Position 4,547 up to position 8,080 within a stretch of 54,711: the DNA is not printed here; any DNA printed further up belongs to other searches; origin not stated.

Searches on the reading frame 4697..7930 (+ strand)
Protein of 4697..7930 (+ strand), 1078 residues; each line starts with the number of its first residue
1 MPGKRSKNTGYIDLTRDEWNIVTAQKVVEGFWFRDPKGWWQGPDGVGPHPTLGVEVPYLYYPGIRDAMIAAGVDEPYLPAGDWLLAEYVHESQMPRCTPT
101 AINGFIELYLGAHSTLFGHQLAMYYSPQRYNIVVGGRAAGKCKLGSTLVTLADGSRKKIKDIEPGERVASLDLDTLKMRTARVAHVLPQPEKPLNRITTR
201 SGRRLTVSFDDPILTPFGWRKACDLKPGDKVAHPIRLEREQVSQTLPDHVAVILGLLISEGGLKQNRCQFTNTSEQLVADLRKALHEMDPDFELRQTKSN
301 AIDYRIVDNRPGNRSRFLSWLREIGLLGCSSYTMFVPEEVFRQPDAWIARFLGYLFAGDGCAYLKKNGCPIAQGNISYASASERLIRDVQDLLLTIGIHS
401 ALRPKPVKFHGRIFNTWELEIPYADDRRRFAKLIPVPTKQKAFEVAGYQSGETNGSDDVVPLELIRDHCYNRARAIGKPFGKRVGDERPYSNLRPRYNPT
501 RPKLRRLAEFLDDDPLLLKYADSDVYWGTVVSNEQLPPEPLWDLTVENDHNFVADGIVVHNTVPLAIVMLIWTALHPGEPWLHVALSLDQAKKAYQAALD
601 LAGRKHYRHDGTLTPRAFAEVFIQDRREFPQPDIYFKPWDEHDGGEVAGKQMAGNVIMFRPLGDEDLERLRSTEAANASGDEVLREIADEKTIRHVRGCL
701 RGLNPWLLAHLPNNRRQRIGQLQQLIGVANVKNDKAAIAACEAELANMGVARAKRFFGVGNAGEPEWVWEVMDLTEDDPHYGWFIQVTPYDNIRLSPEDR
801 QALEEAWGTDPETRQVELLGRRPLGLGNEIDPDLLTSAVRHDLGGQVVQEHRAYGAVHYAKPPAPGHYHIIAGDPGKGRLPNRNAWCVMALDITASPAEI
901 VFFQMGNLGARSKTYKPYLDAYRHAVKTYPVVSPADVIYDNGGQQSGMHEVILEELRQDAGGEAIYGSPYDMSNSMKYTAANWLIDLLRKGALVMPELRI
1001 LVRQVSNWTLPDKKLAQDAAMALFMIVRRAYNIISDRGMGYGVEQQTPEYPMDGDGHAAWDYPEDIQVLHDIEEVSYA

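Call 26: search_protein_families(library=ncbifam, proteins=[window:4697-7930:+], max_evalue=0.00001)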
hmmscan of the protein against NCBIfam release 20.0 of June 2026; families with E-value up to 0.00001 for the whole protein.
window:4697-7930:+ (1078 aa): 10 families
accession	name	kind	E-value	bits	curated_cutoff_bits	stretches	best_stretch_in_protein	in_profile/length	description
NF005852.0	PRK07773.1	equivalog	6.6e-65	219.9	780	1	142-564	398-829/886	replicative DNA helicase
NF038098.1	GyrA_w_intein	exception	7.8e-19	67.1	1850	1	141-570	116-550/1232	intein-containing DNA gyrase subunit A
NF006207.0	PRK08332.1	equivalog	8.5e-17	59.7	2400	1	184-408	938-1149/1684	vitamin B12-dependent ribonucleotide reductase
NF007072.0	PRK09519.1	equivalog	8.9e-14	50.8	1024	1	202-404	315-514/790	intein-containing recombinase RecA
NF038136.1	rSAM_Rv_intein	exception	1.6e-09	37.2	700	1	140-240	74-175/574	intein-containing Rv2578c family radical SAM protein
NF011418.0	PRK14845.1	equivalog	1.7e-09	36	756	0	194-412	93-287/1049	translation initiation factor IF-2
NF038162.1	RtcB_rel_intein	exception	2e-09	36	1150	0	142-232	95-188/961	intein-containing RtcB family protein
TIGR01443.1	intein_Cterm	domain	1.2e-08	34.9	15.6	1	543-562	4-24/24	intein C-terminal splicing region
NF003157.0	PRK04132.1-2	equivalog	1.5e-07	29.7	1103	0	177-405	96-314/864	replication factor C small subunit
NF003159.0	PRK04132.1-4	equivalog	1.1e-06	27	999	0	165-296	95-228/852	replication factor C small subunit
